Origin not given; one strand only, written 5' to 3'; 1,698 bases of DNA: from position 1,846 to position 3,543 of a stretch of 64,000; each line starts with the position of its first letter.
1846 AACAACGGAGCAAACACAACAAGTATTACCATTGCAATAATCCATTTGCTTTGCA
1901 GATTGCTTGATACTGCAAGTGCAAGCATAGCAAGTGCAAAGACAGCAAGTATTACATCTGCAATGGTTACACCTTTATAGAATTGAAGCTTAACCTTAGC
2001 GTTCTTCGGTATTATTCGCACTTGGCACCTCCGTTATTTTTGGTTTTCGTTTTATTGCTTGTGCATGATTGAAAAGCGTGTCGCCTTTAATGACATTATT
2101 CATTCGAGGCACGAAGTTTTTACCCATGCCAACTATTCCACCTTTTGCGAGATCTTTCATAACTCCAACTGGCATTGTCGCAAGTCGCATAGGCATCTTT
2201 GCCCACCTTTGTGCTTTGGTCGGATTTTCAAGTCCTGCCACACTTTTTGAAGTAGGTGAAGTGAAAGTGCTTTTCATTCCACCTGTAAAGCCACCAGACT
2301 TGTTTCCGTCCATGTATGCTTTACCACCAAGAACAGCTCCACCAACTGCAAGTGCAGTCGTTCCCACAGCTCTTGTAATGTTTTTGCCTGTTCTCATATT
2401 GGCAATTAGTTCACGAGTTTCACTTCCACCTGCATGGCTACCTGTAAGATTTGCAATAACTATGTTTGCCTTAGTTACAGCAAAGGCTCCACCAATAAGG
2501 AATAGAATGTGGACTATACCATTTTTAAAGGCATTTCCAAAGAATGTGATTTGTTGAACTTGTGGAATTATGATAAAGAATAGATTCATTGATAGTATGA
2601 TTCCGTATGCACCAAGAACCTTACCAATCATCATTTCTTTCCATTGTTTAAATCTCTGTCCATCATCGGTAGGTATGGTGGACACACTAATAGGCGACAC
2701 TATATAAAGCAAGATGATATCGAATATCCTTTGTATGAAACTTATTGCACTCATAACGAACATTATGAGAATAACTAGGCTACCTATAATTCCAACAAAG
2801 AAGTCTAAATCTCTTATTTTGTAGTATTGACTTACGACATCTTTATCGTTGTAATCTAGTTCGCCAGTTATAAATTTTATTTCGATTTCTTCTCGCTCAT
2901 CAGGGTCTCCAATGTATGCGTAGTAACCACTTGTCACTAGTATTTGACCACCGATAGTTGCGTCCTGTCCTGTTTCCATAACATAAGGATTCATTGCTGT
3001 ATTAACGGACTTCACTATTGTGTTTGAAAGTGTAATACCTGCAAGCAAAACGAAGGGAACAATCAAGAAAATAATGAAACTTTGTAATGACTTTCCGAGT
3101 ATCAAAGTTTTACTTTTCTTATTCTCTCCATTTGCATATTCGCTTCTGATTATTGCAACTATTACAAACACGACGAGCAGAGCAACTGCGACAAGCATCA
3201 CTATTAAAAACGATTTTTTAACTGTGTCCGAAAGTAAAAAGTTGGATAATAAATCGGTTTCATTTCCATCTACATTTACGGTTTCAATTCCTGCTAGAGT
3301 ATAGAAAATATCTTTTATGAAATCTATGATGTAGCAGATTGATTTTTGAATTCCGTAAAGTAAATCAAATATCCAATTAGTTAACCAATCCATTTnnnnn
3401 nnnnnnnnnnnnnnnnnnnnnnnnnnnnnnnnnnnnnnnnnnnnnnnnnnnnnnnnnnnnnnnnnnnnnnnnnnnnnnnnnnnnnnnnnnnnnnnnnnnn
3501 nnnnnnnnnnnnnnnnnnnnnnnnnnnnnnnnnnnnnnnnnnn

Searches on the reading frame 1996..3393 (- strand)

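Call 27: search_protein_families(library=pfam, proteins=[window:1996-3393:-], max_evalue=0.001)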
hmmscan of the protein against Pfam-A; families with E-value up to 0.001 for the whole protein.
window:1996-3393:- (465 aa): 1 family
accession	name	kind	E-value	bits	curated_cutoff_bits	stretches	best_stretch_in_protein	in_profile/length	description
PF19597.4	TrbL_4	-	0.0006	19.7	27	1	193-278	140-224/276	Conjugal transfer protein TrbL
